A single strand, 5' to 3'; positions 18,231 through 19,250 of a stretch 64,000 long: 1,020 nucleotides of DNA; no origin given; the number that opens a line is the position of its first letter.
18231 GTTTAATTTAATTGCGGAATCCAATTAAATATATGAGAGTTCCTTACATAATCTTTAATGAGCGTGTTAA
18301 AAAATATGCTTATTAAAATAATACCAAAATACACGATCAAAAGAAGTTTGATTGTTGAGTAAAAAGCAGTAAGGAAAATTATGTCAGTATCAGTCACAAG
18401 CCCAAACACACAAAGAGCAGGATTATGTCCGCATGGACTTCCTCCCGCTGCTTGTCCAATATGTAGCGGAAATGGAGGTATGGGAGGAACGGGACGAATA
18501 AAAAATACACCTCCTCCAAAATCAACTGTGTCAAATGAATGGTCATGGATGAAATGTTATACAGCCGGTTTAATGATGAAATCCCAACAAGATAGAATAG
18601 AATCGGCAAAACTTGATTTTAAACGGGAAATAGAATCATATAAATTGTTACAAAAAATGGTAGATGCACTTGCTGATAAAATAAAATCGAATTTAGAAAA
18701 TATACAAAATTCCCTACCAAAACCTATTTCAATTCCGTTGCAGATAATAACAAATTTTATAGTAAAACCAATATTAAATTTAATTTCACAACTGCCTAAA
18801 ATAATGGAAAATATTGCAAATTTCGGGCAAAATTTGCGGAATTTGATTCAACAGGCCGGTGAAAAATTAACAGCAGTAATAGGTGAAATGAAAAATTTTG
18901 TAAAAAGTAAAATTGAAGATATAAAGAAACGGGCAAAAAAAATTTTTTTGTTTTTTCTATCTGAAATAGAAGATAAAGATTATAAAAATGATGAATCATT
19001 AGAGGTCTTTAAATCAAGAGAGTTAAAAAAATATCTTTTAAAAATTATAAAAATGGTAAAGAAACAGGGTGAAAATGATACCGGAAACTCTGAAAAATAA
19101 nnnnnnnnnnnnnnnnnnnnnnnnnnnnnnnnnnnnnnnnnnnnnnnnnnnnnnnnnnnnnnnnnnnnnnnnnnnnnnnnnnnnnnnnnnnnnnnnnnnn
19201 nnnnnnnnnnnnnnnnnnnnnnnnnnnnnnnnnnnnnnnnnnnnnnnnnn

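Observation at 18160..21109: Candidate compact cobalamin riboswitch controlling an operon of three uncharacterised proteins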

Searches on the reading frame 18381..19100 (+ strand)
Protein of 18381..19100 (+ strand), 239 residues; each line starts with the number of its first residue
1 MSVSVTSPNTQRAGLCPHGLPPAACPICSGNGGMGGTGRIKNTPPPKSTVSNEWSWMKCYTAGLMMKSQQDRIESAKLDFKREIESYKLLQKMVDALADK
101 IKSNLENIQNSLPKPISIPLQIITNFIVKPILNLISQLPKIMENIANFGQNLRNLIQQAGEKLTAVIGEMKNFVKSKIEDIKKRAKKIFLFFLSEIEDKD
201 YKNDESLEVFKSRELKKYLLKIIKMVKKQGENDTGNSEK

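Call 6: search_protein_families(library=pfam, proteins=[window:18381-19100:+], max_evalue=0.1)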
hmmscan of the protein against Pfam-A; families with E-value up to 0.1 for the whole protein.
window:18381-19100:+ (239 aa): 7 families
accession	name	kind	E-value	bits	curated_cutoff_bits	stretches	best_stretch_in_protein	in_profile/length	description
PF20640.2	Rrn6_HB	-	0.002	18.8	26.4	1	67-159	32-118/192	Rrn6, helical bundle domain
PF06152.16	Phage_min_cap2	-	0.0041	16.5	26.3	0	140-218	27-104/366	Phage minor capsid protein 2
PF04513.17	Baculo_PEP_C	-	0.017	15.7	38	0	81-157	51-125/140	Baculovirus polyhedron envelope protein, PEP, C terminus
PF02262.21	Cbl_N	-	0.04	14.3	25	1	120-200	13-90/125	CBL proto-oncogene N-terminal domain 1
PF07464.16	ApoLp-III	-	0.042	14.4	36.3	0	141-187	27-73/146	Apolipophorin-III precursor (apoLp-III)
PF04108.17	ATG17_like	-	0.05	13.5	43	0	70-200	111-242/355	Autophagy protein ATG17-like domain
PF12732.12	YtxH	-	0.061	14.2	37.5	0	149-187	23-61/71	YtxH-like protein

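Call 9: find_homologous_proteins(query=window:18381-19097:+)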
Query window:18381-19097:+ (239 aa): 136 proteins with E <= 0.001 among 450 candidates; the best 120 are listed.
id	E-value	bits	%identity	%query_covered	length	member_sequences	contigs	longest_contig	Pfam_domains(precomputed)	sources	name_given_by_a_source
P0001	2.6e-152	523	100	100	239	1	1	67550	-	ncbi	-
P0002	1.1e-82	295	54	98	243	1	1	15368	-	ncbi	-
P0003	1.2e-79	286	53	97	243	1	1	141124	-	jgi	-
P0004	1.2e-79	285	56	97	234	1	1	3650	-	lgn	-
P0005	4.0e-79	284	56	98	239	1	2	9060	-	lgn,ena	-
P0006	4.4e-78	280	54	97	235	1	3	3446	-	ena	-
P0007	8.4e-78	279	55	97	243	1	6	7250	-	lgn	-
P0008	6.7e-77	276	54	97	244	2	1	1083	-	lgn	-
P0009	7.0e-77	276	54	96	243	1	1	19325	-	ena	-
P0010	1.7e-76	275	54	97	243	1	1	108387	-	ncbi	-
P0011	1.8e-76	275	55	97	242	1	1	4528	-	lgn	-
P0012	1.8e-76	275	53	97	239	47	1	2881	-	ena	-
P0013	1.8e-76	275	54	93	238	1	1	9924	-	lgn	-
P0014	6.0e-76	273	53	96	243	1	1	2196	-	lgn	-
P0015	8.8e-76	273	53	97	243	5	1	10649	-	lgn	-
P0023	5.9e-74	267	51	97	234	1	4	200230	PF26039.2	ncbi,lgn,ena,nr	ncbi:hypothetical protein IJ182_08385 [bacterium]|nr:hypothetical protein [bacterium]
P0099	3.6e-39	153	38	98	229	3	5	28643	PF04513.18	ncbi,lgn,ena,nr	ncbi:hypothetical protein IJC60_06500 [bacterium]|nr:hypothetical protein [bacterium]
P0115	2.2e-32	131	34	87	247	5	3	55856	PF04513.18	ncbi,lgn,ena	-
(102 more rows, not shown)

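Call 11: find_related_loci(query=A1, collection=genome_contigs, flank=6000)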
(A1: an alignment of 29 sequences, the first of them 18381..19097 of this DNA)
Query A1 (239 aa) in genome_contigs; peptide patterns used: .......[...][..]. (x = any residue, [..] = any of these).
438 stretches matched a pattern; 411 encode a relative of the query (tblastn E <= 1e-3); the best 80 are kept; 80 distinct loci.
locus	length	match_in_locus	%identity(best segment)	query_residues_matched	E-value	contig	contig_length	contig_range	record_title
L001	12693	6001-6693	54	2-232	1e-82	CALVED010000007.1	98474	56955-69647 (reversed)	MAG: Candidatus Gastranaerophilales bacterium isolate BRZ_AN__bin63 genome assembly, contig: BRZ_AN__NODE_308_length_984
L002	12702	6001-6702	54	1-232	1e-80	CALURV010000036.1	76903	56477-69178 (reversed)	MAG: Candidatus Gastranaerophilales bacterium isolate E40__bin194 genome assembly, contig: E40__k127_2034753, whole geno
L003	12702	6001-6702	50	1-238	7e-78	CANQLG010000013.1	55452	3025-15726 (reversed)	MAG: Candidatus Gastranaerophilales bacterium isolate Lapin-015__bin9 genome assembly, contig: Lapin-015__NODE_444_lengt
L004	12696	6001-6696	55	3-236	2e-76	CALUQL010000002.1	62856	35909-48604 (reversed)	MAG: Candidatus Gastranaerophilales bacterium isolate BRZ_SL__bin62 genome assembly, contig: BRZ_SL__NODE_555_length_628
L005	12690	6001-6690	56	3-234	1e-75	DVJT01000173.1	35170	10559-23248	MAG TPA_asm: Candidatus Avigastranaerophilus faecigallinarum isolate 5572 CHK22__C232768_L35170_ERR2241687, whole genome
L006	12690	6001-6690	54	3-234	3e-75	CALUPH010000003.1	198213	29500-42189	MAG: Candidatus Gastranaerophilales bacterium isolate BRZ_CB__bin30 genome assembly, contig: BRZ_CB__NODE_38_length_1982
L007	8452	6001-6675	50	5-229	5e-75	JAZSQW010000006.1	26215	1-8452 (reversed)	MAG: Candidatus Avigastranaerophilus sp. isolate T1900044540_TS20190006.MAGScoT_cleanbin_000056 SGB_62_k141_2663249, who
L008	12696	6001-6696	50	1-232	6e-74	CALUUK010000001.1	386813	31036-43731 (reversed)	MAG: Candidatus Gastranaerophilales bacterium isolate BRZ_GD__bin33 genome assembly, contig: BRZ_GD__NODE_17_length_3868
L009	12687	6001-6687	54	3-233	4e-74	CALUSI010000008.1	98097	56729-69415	MAG: Candidatus Gastranaerophilales bacterium isolate BRZ_N__bin145 genome assembly, contig: BRZ_N__NODE_586_length_9809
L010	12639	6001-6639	57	1-215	1e-72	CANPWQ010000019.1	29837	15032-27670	MAG: Candidatus Gastranaerophilales bacterium isolate Lapin-005__bin31 genome assembly, contig: Lapin-005__NODE_1962_len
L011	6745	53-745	50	1-232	9e-73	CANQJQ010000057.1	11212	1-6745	MAG: Candidatus Gastranaerophilales bacterium isolate Lapin-032__bin109 genome assembly, contig: Lapin-032__NODE_8090_le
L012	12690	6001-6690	55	3-234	6e-75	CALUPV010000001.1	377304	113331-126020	MAG: Candidatus Gastranaerophilales bacterium isolate BRZ_CG__bin87 genome assembly, contig: BRZ_CG__NODE_9_length_37730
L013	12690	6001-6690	52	3-234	2e-72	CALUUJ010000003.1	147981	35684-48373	MAG: Candidatus Gastranaerophilales bacterium isolate BRZ_SM__bin97 genome assembly, contig: BRZ_SM__NODE_71_length_1479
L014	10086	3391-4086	50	1-231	4e-72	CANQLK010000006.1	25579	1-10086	MAG: Candidatus Gastranaerophilales bacterium isolate Lapin-015__bin52 genome assembly, contig: Lapin-015__NODE_1674_len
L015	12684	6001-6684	51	4-232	1e-71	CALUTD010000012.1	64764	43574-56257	MAG: Candidatus Gastranaerophilales bacterium isolate BRZ_CE__bin75 genome assembly, contig: BRZ_CE__NODE_785_length_647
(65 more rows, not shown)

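Call 23: search_solved_structures(query=A1, max_evalue=10)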
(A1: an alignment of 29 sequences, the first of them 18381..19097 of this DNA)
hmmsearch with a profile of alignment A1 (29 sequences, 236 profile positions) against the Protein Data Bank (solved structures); distinct sequences matched with E-value up to 10: 32.
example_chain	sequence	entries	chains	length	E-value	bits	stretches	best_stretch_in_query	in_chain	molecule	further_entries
8qad_A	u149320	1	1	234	0.00095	22.2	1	80-180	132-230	sc-apCC-6-LLIA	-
8uzp_M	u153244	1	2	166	0.0034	20.4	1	72-161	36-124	stem_mimetic_01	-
9r1o_A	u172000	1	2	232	0.0056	19.7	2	80-178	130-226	sc-apCC-6-DPH-NR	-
8v3w_B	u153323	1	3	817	0.013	18.4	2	81-172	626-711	Tape measure protein (CD1366)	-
8dfp_C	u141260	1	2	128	0.025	17.5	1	92-184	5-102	Soluble KIT ligand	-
1exz_A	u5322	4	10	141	0.032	17.2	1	92-184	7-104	STEM CELL FACTOR | Kit ligand | Soluble KIT ligand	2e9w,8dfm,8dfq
8qaf_A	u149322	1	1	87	0.047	16.6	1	75-142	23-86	sc-apCC-8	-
6kos_A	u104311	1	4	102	0.086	15.8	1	80-171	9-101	SUWA (Super WA20)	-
3g6b_A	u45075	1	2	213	0.099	15.6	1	86-158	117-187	Methyl-accepting chemotaxis protein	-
4a5p_A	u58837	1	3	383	0.11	15.4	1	50-129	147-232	PROTEIN MXIA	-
1scf_A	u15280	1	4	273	0.13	15.2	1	92-184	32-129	STEM CELL FACTOR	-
1orj_A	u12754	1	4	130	0.23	14.4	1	77-159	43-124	flagellar protein FliS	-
1ory_A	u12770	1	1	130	0.33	13.9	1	77-159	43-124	flagellar protein FliS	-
9wwz_A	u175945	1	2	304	0.33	13.9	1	60-180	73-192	Dandelion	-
6nz1_A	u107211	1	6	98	0.5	13.3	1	130-185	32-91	Design construct XXA_GVDQ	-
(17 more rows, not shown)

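Call 57: search_protein_families(library=ncbifam, proteins=[window:18381-19097:+], max_evalue=0.1)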
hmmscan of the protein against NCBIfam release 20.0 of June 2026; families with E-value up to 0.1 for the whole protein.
window:18381-19097:+ (239 aa): 1 family
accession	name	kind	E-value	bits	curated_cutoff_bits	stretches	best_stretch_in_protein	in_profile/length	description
NF053516.1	TranRepPrsAVib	equivalog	0.06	13.1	300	0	64-102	168-206/208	TetR family transcriptional repressor PsrA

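Call 58: search_protein_families(library=pfam, proteins=[P0023, P0099, P0115], max_evalue=0.01)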
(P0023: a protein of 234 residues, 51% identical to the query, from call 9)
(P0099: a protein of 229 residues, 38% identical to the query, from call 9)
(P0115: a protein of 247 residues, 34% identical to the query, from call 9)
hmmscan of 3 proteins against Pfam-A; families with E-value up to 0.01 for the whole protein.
P0023 (234 aa): 0 families

P0099 (229 aa): 4 families
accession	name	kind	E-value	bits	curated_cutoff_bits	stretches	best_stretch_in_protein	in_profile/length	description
PF04513.17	Baculo_PEP_C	-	8.5e-06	26.3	38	1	78-177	31-133/140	Baculovirus polyhedron envelope protein, PEP, C terminus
PF07889.17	DUF1664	-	0.0023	18.4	34.6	0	120-162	64-106/124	Protein of unknown function (DUF1664)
PF06419.17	COG6_N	-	0.009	16.6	27.4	0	119-190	37-109/114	Conserved oligomeric complex COG6, N-terminal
PF03081.22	Exo70_C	-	0.0093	15.5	24.1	0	79-178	7-110/372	Exo70 exocyst complex subunit C-terminal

P0115 (247 aa): 3 families
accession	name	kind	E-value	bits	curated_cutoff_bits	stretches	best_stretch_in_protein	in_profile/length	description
PF04513.17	Baculo_PEP_C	-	1.3e-08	35.4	38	1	74-182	25-132/140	Baculovirus polyhedron envelope protein, PEP, C terminus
PF05531.17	NPV_P10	-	0.0015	19.4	29.8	1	141-171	3-33/75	Nucleopolyhedrovirus P10 protein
PF05478.16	Prominin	-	0.0016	17.1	34.3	1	79-188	628-726/799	Prominin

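Call 65: predict_structure(alignment_id=A1)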
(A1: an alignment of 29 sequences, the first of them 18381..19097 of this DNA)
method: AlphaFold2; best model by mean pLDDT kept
length: 239 residues; sequences in the alignment: 29
mean_pLDDT: 62.6   pTM: 0.31
mean pLDDT of the five models: 62.6, 61.0, 55.4, 54.9, 54.8
residues with pLDDT >= 90: 0; 70-90: 101; 50-70: 80; < 50: 58
segments of 3 or more residues with pLDDT < 50: 1-15, 29-50, 193-204, 233-239
pLDDT, mean of each block of 10 residues (from residue 1): 40 50 53 36 44 66 75 78 78 79 79 77 79 75 72 66 57 66 61 44 51 69 64 43
secondary structure, 60 per line:
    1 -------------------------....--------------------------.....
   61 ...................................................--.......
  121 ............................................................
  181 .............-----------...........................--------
elements in order: H26-29 H56-111 H114-193 H205-231

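Call 75: find_encoding_contigs(protein=P0001, flank=1000, max_places=2)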
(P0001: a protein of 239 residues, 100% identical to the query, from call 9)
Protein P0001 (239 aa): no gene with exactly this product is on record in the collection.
